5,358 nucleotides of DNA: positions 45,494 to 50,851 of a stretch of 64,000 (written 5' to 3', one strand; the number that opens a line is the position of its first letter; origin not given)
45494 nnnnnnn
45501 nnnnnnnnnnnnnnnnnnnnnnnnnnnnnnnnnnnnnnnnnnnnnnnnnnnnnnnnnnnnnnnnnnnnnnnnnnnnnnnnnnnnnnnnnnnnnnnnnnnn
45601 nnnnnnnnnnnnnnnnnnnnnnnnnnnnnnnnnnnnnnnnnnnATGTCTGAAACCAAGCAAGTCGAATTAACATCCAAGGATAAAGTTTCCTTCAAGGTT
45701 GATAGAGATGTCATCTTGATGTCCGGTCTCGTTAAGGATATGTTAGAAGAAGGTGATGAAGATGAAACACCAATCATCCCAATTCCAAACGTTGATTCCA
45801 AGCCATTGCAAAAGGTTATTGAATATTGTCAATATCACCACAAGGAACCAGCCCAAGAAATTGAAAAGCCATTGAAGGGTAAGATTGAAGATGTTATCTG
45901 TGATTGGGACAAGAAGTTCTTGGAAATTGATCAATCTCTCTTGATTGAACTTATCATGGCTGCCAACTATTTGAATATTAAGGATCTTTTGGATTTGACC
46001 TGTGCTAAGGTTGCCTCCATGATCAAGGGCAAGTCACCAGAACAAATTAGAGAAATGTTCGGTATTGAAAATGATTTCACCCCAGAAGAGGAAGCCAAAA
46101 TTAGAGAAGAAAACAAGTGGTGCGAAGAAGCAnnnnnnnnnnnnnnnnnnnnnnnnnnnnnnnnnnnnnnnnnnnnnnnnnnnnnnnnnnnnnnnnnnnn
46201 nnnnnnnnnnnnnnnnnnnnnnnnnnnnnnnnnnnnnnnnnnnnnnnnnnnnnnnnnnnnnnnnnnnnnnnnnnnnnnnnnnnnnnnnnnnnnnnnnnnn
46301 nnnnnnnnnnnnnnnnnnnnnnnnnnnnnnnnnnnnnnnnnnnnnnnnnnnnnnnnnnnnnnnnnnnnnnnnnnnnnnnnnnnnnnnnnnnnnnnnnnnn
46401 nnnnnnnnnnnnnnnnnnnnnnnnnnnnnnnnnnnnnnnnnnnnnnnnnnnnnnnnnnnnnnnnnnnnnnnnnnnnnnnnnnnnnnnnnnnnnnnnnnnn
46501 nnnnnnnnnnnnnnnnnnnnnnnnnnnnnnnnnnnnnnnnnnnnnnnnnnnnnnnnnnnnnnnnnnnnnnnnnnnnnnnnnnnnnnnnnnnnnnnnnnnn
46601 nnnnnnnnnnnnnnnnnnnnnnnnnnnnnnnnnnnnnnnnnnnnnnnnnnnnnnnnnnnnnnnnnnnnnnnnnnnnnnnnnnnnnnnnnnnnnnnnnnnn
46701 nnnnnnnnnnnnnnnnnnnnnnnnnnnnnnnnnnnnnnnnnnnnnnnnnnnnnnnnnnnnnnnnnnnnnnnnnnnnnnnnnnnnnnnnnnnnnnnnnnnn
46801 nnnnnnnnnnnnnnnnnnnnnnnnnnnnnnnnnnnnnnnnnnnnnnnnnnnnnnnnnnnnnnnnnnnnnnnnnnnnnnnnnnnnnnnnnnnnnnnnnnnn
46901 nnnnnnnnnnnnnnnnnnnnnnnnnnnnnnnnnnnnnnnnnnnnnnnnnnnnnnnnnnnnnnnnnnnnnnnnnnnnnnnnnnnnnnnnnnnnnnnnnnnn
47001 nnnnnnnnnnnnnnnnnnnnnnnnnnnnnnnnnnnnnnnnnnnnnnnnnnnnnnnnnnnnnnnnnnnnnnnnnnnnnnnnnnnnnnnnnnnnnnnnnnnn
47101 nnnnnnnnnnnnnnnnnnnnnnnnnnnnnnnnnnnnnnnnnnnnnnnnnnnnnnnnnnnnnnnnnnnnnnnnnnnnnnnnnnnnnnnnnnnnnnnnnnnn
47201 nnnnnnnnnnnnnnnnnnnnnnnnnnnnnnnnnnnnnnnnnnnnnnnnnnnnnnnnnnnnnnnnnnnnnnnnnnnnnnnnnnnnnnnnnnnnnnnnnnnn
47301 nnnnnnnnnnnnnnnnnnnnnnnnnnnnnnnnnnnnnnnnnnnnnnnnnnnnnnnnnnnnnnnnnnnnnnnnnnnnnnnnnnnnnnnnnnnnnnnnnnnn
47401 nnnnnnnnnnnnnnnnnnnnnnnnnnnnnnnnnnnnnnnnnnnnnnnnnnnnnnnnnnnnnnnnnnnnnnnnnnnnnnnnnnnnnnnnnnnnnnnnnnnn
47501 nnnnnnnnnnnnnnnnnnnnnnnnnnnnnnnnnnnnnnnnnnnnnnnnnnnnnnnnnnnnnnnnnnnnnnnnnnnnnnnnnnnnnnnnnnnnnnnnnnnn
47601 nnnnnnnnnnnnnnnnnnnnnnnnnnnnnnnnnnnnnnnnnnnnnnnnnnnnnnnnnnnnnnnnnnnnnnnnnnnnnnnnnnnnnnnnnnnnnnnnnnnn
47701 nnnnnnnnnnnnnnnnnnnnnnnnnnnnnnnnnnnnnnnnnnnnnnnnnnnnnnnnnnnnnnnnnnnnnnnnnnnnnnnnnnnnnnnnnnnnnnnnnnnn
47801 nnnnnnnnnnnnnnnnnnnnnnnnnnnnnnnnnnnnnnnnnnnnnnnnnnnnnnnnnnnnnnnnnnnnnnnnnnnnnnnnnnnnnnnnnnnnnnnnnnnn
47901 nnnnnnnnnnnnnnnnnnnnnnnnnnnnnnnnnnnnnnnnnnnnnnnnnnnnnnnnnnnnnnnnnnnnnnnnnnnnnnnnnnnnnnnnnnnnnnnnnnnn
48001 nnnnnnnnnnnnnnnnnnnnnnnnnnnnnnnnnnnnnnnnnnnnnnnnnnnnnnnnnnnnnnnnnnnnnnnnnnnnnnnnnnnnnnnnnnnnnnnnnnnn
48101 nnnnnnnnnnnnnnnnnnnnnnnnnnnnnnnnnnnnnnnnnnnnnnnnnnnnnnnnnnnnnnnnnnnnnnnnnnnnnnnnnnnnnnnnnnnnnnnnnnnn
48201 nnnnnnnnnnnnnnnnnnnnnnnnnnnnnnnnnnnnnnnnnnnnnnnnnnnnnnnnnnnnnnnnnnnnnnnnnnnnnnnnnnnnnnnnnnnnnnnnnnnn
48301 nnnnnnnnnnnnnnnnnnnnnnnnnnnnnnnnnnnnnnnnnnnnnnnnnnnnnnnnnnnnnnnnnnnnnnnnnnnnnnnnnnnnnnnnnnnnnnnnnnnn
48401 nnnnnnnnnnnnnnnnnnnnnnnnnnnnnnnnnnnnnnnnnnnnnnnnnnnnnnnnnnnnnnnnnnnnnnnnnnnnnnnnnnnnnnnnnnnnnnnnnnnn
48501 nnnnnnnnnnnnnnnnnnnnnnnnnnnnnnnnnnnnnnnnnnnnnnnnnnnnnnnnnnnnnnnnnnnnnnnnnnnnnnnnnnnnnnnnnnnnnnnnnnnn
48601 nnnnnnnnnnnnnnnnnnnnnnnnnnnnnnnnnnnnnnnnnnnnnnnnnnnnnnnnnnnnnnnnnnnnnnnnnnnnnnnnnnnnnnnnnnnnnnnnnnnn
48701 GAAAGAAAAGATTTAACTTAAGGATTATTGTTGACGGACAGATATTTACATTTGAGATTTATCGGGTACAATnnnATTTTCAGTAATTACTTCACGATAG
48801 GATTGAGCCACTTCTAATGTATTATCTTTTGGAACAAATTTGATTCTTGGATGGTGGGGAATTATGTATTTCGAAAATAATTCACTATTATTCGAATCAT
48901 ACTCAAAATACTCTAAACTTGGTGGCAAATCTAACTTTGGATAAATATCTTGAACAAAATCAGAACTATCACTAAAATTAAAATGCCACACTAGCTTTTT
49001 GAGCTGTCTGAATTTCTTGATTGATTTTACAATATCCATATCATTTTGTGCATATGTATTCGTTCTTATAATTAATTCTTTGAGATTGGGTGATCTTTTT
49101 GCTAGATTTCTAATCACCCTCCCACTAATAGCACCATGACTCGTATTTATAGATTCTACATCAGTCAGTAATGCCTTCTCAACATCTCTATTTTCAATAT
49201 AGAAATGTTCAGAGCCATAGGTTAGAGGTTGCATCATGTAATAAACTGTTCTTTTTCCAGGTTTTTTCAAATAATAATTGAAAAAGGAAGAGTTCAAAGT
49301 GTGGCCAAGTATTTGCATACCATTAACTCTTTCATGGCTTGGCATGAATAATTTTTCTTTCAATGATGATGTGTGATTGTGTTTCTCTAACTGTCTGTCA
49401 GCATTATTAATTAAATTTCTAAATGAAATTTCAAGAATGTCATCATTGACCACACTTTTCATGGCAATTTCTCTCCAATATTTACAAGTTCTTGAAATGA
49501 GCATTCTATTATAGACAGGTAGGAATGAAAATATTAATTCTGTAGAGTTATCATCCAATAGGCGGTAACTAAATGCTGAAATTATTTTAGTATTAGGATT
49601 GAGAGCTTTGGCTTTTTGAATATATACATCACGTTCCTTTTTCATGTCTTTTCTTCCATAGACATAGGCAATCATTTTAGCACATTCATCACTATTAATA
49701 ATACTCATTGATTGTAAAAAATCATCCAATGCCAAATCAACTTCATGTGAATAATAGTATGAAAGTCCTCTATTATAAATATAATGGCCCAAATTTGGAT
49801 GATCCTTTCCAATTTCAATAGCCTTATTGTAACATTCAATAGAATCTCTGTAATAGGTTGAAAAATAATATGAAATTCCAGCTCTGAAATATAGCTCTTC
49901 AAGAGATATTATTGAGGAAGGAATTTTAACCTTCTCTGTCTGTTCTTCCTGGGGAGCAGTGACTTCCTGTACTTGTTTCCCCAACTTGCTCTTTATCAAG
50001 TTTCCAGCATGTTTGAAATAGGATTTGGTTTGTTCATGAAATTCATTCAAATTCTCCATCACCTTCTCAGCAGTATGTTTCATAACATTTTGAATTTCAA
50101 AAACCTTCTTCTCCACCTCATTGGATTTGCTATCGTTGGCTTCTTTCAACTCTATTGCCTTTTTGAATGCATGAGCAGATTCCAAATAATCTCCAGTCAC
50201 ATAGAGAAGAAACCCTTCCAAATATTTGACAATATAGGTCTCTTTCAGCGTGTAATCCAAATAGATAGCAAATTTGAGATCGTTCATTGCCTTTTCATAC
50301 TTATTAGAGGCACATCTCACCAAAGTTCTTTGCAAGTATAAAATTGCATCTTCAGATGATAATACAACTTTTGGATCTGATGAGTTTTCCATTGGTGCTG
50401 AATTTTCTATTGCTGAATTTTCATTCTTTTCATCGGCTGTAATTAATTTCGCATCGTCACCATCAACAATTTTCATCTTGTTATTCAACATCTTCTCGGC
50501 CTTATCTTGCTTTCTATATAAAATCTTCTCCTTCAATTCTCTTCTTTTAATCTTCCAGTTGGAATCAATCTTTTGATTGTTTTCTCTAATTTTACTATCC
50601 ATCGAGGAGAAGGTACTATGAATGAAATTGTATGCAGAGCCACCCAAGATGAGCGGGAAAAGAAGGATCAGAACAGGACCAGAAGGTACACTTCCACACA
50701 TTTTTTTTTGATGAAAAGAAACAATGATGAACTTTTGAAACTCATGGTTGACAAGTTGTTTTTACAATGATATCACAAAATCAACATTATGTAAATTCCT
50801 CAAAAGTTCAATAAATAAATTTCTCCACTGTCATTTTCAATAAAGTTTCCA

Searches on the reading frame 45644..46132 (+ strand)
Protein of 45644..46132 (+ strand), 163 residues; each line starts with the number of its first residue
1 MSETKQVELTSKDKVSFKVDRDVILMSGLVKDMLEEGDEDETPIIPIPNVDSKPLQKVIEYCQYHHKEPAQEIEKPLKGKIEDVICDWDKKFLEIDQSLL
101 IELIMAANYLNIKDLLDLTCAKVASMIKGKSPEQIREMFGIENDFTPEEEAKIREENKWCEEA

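Call 61: search_protein_families(library=pfam, max_evalue=0.0001, proteins=[window:45644-46132:+])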
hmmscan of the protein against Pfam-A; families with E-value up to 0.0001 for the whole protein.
window:45644-46132:+ (163 aa): 2 families
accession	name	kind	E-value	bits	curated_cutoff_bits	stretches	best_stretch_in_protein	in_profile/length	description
PF01466.24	Skp1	-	1.1e-29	102.5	22.3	1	113-160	1-48/48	Skp1 family, dimerisation domain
PF03931.21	Skp1_POZ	-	2.9e-20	72.6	21.9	1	6-67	2-62/62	Skp1 family, tetramerisation domain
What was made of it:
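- On F-box domain (Pfam PF00646 / PF12937): A Skp1 gene exists at 45644-46135 (call 61), but no interaction test is possible here.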

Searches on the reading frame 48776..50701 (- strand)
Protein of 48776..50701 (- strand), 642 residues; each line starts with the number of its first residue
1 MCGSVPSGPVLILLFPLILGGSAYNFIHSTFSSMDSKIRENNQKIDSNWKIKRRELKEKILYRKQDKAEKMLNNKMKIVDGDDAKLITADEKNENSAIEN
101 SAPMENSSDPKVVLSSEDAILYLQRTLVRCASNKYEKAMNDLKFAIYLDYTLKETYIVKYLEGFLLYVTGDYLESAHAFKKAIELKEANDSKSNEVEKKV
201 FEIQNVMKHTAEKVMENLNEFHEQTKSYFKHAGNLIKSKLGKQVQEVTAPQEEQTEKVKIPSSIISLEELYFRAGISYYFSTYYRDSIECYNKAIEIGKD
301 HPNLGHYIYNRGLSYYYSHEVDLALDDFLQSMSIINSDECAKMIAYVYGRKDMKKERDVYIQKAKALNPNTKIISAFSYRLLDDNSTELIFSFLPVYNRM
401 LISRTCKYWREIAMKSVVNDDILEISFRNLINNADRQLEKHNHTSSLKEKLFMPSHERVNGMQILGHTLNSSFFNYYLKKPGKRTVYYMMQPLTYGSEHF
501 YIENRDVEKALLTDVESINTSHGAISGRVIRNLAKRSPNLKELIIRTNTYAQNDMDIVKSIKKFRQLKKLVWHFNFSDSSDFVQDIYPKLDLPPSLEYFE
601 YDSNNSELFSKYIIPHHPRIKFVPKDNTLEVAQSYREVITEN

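Call 8: search_protein_families(library=pfam, max_evalue=1, proteins=[window:48776-50701:-])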
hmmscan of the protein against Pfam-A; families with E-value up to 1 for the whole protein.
window:48776-50701:- (642 aa): 11 families
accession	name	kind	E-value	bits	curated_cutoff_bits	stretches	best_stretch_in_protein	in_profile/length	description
PF07719.23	TPR_2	-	1.5e-10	40.8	27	2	269-300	2-33/34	Tetratricopeptide repeat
PF00515.34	TPR_1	-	3.9e-07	30.1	27.8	1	309-330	5-26/34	Tetratricopeptide repeat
PF13424.12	TPR_12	-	0.00013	22.5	30.1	1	284-334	19-74/77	Tetratricopeptide repeat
PF12937.12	F-box-like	-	0.00015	21.9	24.3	1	389-414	11-36/47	F-box-like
PF13414.12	TPR_11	-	0.00021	21.4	26.8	1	284-316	10-39/42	TPR repeat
PF13181.12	TPR_8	-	0.00041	20.8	25.7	1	269-297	2-30/34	Tetratricopeptide repeat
PF00646.38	F-box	-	0.00066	19.9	20.5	1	383-415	5-37/43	F-box domain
PF25570.1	TPR_DENND3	-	0.0072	16.7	27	1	277-329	17-71/115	DENND3-like, TPR repeats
PF23300.3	HEAT_Nup120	-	0.011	16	29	1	151-239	21-98/170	Nucleoporin Nup120, HEAT repeats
PF02059.20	IL3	-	0.15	12.6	25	0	528-565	46-83/117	Interleukin-3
PF13371.12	TPR_9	-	0.15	12.5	35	0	112-146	22-56/73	Tetratricopeptide repeat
